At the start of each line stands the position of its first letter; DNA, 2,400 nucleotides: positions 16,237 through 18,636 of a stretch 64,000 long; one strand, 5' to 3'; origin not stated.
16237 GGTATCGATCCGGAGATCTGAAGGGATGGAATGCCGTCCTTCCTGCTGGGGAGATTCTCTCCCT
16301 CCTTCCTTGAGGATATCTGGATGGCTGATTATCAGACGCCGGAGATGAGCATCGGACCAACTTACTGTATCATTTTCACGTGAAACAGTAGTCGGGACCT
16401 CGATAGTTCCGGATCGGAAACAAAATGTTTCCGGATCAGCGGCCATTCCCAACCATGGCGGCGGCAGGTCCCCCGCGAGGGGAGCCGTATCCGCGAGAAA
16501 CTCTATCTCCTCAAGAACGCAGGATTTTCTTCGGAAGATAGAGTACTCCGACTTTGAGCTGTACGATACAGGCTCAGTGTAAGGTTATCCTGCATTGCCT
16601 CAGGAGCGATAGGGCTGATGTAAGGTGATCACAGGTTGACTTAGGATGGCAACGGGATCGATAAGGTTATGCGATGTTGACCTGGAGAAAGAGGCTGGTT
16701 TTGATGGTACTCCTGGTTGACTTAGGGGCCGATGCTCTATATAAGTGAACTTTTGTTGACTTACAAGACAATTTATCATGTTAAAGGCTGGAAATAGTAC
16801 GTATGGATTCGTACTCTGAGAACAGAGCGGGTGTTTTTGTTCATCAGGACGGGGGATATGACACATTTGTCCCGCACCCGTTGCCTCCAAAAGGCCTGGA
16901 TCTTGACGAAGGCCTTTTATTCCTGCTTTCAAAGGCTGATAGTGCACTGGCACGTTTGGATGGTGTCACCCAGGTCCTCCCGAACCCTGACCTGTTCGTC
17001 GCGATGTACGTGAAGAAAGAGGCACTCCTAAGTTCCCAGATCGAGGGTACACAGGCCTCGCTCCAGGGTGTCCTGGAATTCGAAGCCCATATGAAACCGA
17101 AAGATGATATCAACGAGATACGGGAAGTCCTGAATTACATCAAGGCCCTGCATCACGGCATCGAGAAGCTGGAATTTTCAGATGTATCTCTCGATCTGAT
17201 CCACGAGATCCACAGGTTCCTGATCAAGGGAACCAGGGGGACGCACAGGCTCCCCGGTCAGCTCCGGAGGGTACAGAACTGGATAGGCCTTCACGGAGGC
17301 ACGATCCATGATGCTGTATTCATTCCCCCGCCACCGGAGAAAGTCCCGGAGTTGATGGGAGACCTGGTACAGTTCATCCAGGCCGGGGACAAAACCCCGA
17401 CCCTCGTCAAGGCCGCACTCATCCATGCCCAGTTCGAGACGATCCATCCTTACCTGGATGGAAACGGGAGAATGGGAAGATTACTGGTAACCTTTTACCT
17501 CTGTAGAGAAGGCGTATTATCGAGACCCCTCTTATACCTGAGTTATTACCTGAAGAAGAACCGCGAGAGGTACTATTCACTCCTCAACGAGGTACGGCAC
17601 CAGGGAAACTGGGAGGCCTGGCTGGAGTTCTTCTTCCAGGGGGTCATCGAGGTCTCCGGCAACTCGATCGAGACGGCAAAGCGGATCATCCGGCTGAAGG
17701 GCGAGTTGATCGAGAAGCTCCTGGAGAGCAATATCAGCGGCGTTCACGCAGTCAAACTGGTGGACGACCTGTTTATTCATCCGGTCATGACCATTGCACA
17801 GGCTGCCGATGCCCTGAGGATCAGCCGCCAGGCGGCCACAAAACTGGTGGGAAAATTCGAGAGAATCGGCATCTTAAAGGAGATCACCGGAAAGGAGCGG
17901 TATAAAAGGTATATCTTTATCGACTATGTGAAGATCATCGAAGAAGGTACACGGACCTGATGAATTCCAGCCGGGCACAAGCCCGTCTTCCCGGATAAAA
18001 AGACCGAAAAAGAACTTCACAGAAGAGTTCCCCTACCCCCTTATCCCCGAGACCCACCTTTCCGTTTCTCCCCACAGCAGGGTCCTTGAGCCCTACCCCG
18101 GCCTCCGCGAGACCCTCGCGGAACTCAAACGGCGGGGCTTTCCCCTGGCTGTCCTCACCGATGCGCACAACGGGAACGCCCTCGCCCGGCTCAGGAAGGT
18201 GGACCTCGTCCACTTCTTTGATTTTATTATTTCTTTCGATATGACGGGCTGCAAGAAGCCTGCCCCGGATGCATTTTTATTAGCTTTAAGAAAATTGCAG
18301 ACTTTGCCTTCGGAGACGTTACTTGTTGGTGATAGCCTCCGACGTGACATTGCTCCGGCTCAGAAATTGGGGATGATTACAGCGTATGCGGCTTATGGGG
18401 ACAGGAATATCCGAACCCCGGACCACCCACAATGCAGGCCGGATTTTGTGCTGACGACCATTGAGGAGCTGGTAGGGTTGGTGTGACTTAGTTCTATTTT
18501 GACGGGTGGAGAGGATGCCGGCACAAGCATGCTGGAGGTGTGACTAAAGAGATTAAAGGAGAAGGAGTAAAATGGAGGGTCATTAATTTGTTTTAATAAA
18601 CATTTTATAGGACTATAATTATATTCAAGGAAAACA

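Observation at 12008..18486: Three copies of the HAD hydrolase 3' end bracket two cargo cassettes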

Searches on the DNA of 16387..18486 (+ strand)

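Call 61: search_dna_similar(query=window:16387-18486:+, collection=plasmids, mode=distant, max_rows=8)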
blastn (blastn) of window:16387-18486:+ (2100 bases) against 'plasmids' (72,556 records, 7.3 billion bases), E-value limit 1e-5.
Records with a match: 35; places in all: 36; records where one place covers at least 80% of the query: 0.
Best place of each record, by identity: 80-90% 3; 60-80% 32.
By first word of the organism name: Agrobacterium 20; Rhizobium 10; Sinorhizobium 2; Indioceanicola 1; Azospirillum 1; Paracoccus 1.
By predicted mobility (MOB-suite, as given by PLSDB): conjugative 27; non-mobilizable 7; mobilizable 1.
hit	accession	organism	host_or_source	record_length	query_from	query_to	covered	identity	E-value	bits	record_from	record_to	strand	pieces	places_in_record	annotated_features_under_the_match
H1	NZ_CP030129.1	Indioceanicola profundi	sediment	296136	1011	1258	12%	68.1%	7e-13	85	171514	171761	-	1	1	Fic family protein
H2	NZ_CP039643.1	Azospirillum sp. TSA2s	Soil,rice paddy soil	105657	1011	1258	12%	66.9%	3e-10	76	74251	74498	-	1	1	Fic family protein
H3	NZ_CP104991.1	Rhizobium sp. CC-CFT758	cell culture,agricultural soil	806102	1011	1250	11%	66.4%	2e-6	64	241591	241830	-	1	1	Fic family protein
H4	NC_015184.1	Agrobacterium tumefaciens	-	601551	1021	1247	11%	69.0%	3e-11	80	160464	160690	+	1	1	Fic family protein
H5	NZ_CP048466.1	Agrobacterium tumefaciens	walnut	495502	1021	1247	11%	69.0%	3e-11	80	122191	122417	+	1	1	Fic family protein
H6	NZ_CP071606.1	Rhizobium binae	lentil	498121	1021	1247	11%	68.8%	2e-12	82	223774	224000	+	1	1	Fic family protein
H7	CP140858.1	Rhizobium ruizarguesonis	Trifolium pratense,whole organism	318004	1017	1247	11%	67.5%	3e-11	80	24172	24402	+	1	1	Fic family protein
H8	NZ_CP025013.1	Rhizobium leguminosarum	Lotus corniculatus,Bacteria culture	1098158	1017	1247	11%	67.1%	3e-10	75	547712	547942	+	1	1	record has no annotation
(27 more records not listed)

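Call 62: search_dna_similar(query=window:16387-18486:+, collection=phages, mode=distant, max_rows=8)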
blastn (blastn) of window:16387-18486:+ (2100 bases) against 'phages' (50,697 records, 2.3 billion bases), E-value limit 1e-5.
No match.

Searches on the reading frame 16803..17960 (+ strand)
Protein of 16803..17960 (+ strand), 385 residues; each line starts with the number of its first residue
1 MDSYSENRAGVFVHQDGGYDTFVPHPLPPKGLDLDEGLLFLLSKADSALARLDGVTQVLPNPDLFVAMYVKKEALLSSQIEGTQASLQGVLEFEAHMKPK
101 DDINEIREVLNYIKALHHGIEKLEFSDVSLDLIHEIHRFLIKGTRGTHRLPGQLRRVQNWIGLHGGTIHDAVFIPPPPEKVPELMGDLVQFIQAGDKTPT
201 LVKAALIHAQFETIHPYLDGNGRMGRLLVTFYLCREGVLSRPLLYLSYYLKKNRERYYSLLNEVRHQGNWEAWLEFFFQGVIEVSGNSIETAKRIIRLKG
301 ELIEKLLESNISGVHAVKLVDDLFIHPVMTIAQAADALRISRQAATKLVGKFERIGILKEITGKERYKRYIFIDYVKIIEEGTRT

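Call 7: search_protein_families(library=pfam, proteins=[window:16803-17960:+], max_evalue=0.01)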
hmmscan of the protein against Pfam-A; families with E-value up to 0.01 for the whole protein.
window:16803-17960:+ (385 aa): 5 families
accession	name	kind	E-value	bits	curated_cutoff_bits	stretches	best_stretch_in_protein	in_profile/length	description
PF13784.11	Fic_N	-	1.2e-28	99.4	26.7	1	41-121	3-82/82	Fic/DOC family N-terminal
PF02661.23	Fic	-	1.2e-20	74.6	24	1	128-233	2-93/93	Fic/DOC family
PF11972.14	HTH_13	-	3.4e-07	30.6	26.1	1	318-368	3-49/54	HTH DNA binding domain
PF21248.3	SoFic-like_C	-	2.1e-05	25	27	1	310-366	12-69/76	Protein adenylyltransferase SoFic-like, C-terminal domain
PF07756.17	DUF1612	-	0.0037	17.9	30.1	1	192-259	20-86/127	Protein of unknown function (DUF1612)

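Call 18: find_encoding_contigs(protein=window:16803-17960:+, flank=10000, max_places=10)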
Protein window:16803-17960:+ (385 aa): 1 contig read that carries it; 1 place shown.
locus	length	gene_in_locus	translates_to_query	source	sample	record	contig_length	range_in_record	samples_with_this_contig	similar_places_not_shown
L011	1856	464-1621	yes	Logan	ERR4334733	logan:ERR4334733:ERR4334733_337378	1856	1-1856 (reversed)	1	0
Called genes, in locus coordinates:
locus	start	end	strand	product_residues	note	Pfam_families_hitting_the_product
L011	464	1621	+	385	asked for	PF13784:Fic_N, PF21248:SoFic-like_C (faint), PF02661:Fic, PF11972:HTH_13 (weak)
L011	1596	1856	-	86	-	?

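Call 64: search_protein_families(library=padloc, proteins=[window:16803-17960:+], max_evalue=0.001)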
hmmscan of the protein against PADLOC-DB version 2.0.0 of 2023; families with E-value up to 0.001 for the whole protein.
window:16803-17960:+ (385 aa): 7 families
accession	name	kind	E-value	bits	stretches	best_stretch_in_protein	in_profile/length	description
PDLC03963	SoFic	-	1.7e-118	394.1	1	18-380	5-359/361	-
PDLC04966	PDC-S24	-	3.7e-21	73.5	1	126-264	230-368/497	-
PDLC04840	PDC-S04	-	3.8e-18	64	1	74-262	16-197/227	-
PDLC04836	PDC-S04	-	2e-17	61.2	1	77-268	33-216/244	-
PDLC04837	PDC-S04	-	6.5e-16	56.3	1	77-275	33-218/234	-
PDLC04839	PDC-S04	-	4.2e-09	34.4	1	82-258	13-180/205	-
PDLC04838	PDC-S04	-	0.00082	17.2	0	190-234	119-163/209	-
